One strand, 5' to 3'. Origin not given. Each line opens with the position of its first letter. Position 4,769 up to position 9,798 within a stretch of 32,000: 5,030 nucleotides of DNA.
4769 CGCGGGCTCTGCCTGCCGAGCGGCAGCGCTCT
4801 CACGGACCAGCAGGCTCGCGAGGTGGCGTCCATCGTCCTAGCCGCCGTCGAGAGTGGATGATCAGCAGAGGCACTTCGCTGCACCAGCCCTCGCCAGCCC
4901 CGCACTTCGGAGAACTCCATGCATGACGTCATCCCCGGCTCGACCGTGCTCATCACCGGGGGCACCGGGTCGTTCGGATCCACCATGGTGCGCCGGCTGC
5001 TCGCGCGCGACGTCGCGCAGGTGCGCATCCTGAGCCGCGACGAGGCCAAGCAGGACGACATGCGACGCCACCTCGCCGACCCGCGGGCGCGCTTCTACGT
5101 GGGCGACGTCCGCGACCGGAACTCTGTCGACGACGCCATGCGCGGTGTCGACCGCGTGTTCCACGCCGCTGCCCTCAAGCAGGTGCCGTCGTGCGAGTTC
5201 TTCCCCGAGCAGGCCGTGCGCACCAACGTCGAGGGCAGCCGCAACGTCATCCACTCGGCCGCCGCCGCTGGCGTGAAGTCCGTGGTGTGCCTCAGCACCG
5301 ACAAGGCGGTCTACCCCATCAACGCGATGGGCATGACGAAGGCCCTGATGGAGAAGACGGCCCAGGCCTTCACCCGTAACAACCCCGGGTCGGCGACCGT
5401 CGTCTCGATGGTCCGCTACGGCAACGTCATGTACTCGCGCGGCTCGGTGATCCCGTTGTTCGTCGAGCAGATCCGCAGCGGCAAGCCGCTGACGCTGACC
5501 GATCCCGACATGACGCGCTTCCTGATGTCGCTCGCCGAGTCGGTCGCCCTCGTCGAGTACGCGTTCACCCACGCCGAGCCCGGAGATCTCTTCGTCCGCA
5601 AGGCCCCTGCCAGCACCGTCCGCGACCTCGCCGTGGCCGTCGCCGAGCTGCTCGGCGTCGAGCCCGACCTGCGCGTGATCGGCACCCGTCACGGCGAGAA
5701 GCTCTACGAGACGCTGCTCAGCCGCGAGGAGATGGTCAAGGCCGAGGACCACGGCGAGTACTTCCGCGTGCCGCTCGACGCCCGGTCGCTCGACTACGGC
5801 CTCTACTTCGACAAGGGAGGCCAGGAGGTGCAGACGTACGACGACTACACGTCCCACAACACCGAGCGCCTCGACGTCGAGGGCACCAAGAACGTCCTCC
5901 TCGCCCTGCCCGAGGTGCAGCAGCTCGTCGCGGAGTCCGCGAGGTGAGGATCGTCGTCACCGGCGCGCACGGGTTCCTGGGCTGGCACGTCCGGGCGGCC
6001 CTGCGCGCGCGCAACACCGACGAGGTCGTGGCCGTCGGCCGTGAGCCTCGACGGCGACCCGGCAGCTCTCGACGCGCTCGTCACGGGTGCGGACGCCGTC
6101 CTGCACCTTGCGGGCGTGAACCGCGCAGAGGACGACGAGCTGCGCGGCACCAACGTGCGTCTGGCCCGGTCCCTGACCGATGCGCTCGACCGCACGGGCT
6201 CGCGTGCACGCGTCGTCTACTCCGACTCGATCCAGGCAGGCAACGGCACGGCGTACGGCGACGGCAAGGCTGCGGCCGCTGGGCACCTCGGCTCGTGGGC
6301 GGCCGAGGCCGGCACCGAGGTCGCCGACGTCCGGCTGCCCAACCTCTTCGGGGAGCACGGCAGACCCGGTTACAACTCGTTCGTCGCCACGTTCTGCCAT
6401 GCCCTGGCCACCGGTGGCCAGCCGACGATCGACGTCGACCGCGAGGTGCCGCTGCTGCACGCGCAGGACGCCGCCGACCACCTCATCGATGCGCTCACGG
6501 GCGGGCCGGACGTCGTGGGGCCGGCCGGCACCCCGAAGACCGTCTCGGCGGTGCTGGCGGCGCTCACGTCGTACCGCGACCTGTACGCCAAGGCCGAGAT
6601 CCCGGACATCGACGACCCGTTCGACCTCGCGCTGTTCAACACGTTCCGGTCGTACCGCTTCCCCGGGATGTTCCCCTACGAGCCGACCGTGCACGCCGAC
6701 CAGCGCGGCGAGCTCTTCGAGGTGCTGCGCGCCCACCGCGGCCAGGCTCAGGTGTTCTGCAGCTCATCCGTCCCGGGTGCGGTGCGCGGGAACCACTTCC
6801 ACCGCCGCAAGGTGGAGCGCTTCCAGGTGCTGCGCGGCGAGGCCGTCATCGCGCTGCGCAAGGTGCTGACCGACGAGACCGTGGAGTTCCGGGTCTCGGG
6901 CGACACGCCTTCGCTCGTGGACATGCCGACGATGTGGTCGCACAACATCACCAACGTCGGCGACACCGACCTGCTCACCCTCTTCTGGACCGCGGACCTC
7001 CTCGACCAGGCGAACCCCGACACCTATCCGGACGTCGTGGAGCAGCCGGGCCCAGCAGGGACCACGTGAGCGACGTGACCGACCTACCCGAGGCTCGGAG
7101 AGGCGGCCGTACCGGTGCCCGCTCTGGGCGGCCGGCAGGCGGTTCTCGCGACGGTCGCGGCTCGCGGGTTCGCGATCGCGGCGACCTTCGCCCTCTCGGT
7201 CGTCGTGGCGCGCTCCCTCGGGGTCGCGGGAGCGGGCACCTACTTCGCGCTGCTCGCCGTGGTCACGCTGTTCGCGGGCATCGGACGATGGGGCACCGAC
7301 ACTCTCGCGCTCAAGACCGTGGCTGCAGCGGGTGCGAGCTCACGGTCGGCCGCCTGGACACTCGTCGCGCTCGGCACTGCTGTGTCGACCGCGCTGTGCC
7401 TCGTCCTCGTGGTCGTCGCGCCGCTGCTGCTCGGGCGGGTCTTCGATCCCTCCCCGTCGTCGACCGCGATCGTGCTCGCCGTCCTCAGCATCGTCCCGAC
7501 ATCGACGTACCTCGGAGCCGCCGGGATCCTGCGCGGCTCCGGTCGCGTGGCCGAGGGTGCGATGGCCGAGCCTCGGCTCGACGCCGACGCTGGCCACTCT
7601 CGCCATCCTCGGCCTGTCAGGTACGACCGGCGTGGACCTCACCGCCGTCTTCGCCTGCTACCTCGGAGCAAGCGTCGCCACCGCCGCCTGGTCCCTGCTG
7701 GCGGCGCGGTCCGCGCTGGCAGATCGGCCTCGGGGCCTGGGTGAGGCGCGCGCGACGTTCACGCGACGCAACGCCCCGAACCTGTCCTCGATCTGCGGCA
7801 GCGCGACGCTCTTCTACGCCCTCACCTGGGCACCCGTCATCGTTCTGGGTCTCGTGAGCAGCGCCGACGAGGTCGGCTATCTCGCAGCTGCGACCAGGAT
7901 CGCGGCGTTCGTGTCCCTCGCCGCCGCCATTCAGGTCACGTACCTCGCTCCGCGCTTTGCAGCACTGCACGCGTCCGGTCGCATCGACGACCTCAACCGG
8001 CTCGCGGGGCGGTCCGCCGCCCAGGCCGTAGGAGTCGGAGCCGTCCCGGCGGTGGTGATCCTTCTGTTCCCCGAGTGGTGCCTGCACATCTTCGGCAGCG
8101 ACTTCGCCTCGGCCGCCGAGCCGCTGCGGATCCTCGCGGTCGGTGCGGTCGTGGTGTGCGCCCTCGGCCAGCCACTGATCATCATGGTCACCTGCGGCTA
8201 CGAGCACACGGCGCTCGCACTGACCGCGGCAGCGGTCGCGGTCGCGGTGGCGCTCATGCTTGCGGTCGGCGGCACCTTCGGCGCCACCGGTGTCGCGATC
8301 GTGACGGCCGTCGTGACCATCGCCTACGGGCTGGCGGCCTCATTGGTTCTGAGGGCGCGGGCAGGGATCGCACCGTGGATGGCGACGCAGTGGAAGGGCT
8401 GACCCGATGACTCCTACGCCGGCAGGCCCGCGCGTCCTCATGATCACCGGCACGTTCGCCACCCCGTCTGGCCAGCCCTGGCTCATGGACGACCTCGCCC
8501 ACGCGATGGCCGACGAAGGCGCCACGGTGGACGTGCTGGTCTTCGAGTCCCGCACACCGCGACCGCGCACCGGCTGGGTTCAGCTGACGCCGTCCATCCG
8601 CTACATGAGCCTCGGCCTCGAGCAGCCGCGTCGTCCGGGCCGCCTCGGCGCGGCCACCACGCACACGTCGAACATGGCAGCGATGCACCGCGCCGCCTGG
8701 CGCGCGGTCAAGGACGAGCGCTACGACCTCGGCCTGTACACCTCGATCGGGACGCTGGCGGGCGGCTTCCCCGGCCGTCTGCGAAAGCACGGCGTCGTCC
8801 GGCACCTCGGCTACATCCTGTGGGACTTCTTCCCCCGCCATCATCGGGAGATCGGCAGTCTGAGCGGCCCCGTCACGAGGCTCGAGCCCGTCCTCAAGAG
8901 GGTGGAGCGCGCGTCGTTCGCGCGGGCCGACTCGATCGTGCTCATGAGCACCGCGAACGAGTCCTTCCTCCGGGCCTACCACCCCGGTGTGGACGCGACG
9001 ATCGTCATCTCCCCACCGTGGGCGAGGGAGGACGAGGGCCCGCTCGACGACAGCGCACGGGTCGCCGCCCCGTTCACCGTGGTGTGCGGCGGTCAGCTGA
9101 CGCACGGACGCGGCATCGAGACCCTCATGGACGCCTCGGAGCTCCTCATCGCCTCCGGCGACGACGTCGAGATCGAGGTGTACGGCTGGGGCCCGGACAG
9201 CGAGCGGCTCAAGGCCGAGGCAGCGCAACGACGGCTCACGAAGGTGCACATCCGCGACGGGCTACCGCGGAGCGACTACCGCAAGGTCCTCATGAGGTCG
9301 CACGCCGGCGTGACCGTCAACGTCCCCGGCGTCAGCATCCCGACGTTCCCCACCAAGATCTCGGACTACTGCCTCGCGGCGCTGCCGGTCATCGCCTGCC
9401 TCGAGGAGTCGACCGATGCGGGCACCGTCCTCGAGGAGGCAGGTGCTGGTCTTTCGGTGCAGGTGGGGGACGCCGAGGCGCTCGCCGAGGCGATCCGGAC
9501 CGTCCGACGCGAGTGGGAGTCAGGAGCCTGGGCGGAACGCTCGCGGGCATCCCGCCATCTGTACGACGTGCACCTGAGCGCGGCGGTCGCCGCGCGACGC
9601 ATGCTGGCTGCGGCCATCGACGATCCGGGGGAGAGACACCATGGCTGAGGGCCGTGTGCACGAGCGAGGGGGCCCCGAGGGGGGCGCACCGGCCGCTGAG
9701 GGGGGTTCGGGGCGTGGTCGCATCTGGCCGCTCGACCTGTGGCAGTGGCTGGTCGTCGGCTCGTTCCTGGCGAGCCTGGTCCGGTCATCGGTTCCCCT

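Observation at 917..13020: Every AAGCTT site in the window lies exactly at a +1 frameshift, inside the same 9-mer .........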

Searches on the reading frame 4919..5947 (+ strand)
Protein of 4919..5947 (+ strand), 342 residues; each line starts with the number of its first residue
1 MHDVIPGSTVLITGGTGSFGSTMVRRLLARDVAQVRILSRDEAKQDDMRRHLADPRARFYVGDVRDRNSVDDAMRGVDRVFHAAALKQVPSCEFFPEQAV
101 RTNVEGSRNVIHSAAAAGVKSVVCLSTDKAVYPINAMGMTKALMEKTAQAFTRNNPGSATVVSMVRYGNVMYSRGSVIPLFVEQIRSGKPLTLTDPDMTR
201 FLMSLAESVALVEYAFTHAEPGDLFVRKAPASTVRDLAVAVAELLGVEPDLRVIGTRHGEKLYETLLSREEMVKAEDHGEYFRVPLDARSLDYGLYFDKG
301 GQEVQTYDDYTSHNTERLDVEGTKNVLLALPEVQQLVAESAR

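Call 11: search_protein_families(library=pfam, proteins=[window:4919-5947:+], max_evalue=0.01)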
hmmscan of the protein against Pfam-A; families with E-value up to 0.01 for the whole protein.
window:4919-5947:+ (342 aa): 13 families
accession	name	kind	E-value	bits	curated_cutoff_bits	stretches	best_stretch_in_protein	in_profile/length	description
PF02719.21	Polysacc_synt_2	-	2e-100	336.2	20.2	1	10-284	1-291/293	Polysaccharide biosynthesis protein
PF01370.27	Epimerase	-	2.9e-24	86.3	20.9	1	10-203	1-212/240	NAD dependent epimerase/dehydratase family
PF08485.16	Polysacc_syn_2C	-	8.3e-19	67.5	25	1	287-334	1-48/48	Polysaccharide biosynthesis protein C-terminal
PF01073.25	3Beta_HSD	-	2.1e-18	66.8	22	1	11-133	1-122/280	3-beta hydroxysteroid dehydrogenase/isomerase family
PF05368.20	NmrA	-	2e-15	57.6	27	1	8-200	3-183/298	NmrA-like family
PF16363.11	GDP_Man_Dehyd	-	4.3e-15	56.4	27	1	11-245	1-266/332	GDP-mannose 4,6 dehydratase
PF13460.12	NAD_binding_10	-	1.1e-14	55.2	27.2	1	14-131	1-102/184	NAD(P)H-binding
PF04321.23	RmlD_sub_bind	-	2.5e-10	40.3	27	1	9-129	2-103/287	RmlD substrate binding domain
PF07993.18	NAD_binding_4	-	1.7e-09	37.6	20.1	1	12-146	1-155/258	Male sterility protein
PF08659.16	KR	-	1.2e-06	29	22.6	1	9-84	2-89/180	KR domain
PF00106.31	adh_short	-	1.7e-06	28.1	26.6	1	9-79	2-73/195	short chain dehydrogenase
PF03435.24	Sacchrp_dh_NADP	-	0.00014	22.6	25.1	1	10-83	1-75/129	Saccharopine dehydrogenase NADP binding domain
PF03807.23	F420_oxidored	-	0.0039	18.2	21.6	0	15-90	6-73/94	NADP oxidoreductase coenzyme F420-dependent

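Call 16: find_related_loci(query=window:4919-5944:+, collection=genome_contigs, flank=10000)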
Query window:4919-5944:+ (342 aa) in genome_contigs; peptide patterns used: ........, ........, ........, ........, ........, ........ (x = any residue, [..] = any of these).
600 stretches matched a pattern (row limit reached: there are more); 590 encode a relative of the query (tblastn E <= 1e-3); the best 80 are kept; 80 distinct loci.
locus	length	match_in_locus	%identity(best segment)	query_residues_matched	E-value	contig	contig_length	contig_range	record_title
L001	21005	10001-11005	78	1-335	1e-169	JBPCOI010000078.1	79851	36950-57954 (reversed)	MAG: Jatrophihabitantaceae bacterium isolate TH_ant_mag_152 S1Ck127_1247219_flag_1_multi_12.9983_len_79851, whole genome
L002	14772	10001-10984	77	5-332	3e-169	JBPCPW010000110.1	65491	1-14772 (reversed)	MAG: Candidatus Dormibacteria bacterium isolate TH_ant_mag_192 S1Ck127_9297560_flag_0_multi_16.6417_len_65491, whole gen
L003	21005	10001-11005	74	1-335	3e-167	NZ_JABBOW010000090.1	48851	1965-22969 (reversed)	MAG: Cellulomonas sp. isolate KJC.2 NODE_34_length_48851_cov_4.39717, whole genome shotgun sequence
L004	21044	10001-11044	72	5-342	5e-165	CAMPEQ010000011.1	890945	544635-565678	MAG: uncultured actinobacterium isolate trialB_bin.4_MetaWRAP_v1.1_MAG genome assembly, contig: k141_50832, whole genome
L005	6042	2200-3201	74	7-339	5e-164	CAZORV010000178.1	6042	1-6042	MAG TPA_asm: uncultured Frigidibacter sp. isolate SRP342105_co3_297 genome assembly, contig: NODE_17298_length_6042_cov_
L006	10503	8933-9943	73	5-340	8e-160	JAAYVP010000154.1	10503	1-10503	MAG: Brooklawnia sp. isolate AS27yjCOA_64 44887_AS27, whole genome shotgun sequence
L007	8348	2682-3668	73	5-333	1e-159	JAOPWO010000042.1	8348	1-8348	MAG: Modestobacter sp. isolate RYN_176 scaffold_1041466, whole genome shotgun sequence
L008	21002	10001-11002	73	5-337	4e-159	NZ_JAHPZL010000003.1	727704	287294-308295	Austwickia sp. TVS 96-490-7B contig_3, whole genome shotgun sequence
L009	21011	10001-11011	73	3-338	9e-159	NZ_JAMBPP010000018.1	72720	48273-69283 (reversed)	Actinotalea sp. K2 NODE_18_length_72720_cov_169.802610, whole genome shotgun sequence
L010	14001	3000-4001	73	5-337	1e-158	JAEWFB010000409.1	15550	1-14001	MAG: Actinomycetes bacterium isolate OH_PBlB_168 k127_489314, whole genome shotgun sequence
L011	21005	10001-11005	70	7-340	7e-158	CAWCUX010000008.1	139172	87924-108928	MAG: uncultured Actinomycetota bacterium isolate MFD01721.bin.2.131 genome assembly, contig: contig_39579, whole genome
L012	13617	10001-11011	72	5-340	1e-157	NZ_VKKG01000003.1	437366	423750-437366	Tessaracoccus rhinocerotis strain YIM 101269 2013217_contig_3, whole genome shotgun sequence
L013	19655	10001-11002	71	5-337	5e-157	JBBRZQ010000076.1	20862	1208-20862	MAG: Actinomycetales bacterium isolate metawrap_la5_58 metawrap_la5_58_K_1550630_L_20862_cov_24.7594, whole genome shotg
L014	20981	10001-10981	72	7-333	4e-155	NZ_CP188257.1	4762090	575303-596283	Angustibacter sp. McL0619 chromosome, complete genome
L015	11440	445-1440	70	7-337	1e-154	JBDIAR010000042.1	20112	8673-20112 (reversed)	MAG: Dermatophilaceae bacterium isolate AS-MESO-OLR.260 NODE_8348_length_20112_cov_51.010981, whole genome shotgun seque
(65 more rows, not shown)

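Call 44: find_encoding_contigs(protein=window:4919-5947:+, flank=10000, max_places=5)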
Protein window:4919-5947:+ (342 aa): no gene with exactly this product is on record in the collection.

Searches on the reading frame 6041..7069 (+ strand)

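Call 11: search_protein_families(library=pfam, proteins=[window:6041-7069:+], max_evalue=0.01)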
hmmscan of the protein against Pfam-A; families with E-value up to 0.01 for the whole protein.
window:6041-7069:+ (342 aa): 4 families
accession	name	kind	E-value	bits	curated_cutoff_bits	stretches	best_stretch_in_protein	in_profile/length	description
PF14667.12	Polysacc_synt_C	-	5.6e-43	146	28.7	1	218-329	1-111/111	Polysaccharide biosynthesis C-terminal domain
PF01370.27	Epimerase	-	5.1e-09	36.3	20.9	1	6-153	52-226/240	NAD dependent epimerase/dehydratase family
PF19974.5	TCAD9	-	0.00091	18.9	40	1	8-85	125-202/429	Ternary complex associated domain 9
PF06560.17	GPI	-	0.0013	18.5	20.7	1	252-318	72-145/182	Glucose-6-phosphate isomerase (GPI)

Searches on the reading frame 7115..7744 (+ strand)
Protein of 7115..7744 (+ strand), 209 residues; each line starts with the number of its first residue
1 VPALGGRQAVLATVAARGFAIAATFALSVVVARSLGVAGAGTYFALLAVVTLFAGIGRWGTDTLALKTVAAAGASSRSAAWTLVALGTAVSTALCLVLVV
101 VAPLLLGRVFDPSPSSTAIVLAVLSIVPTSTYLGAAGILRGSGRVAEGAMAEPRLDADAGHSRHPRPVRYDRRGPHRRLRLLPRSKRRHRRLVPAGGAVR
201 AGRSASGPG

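Call 11: search_protein_families(library=pfam, proteins=[window:7115-7744:+], max_evalue=0.01)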
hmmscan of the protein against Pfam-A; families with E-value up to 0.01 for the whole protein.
window:7115-7744:+ (209 aa): 1 family
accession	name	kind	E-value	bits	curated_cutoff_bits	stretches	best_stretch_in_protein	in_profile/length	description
PF01943.22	Polysacc_synt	-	0.00012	22.1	28.2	1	15-110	10-107/274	Polysaccharide biosynthesis protein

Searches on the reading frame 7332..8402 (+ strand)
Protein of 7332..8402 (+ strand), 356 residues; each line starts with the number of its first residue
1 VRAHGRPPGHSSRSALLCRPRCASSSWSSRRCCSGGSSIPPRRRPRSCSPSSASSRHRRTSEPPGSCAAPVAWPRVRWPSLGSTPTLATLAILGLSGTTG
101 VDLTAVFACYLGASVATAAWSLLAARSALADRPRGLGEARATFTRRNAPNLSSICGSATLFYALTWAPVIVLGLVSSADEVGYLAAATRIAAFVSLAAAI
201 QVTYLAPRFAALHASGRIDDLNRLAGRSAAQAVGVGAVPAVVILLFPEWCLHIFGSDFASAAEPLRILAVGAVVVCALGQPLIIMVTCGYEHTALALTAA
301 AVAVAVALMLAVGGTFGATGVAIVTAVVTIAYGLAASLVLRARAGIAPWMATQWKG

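Call 11: search_protein_families(library=pfam, proteins=[window:7332-8402:+], max_evalue=0.01)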
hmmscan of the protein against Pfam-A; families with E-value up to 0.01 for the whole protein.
window:7332-8402:+ (356 aa): 1 family
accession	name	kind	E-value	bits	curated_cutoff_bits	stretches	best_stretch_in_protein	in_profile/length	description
PF01554.23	MatE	-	0.0079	16.3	24.9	1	160-310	8-158/161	MatE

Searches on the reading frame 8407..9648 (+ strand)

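Call 12: search_protein_families(library=pfam, proteins=[window:8407-9648:+], max_evalue=0.01)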
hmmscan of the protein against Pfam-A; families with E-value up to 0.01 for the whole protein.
window:8407-9648:+ (413 aa): 4 families
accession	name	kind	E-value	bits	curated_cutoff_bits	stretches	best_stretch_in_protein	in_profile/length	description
PF13692.12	Glyco_trans_1_4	-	6e-10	40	27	1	224-366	3-139/142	Glycosyl transferases group 1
PF00534.26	Glycos_transf_1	-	2.9e-07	30.6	26.4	1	222-370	15-159/172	Glycosyl transferases group 1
PF13579.12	Glyco_trans_4_4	-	3.6e-06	27.8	29.7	1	28-202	8-155/158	Glycosyl transferase 4-like domain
PF13439.12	Glyco_transf_4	-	4.9e-05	23.9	28.5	1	22-196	3-155/170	Glycosyltransferase Family 4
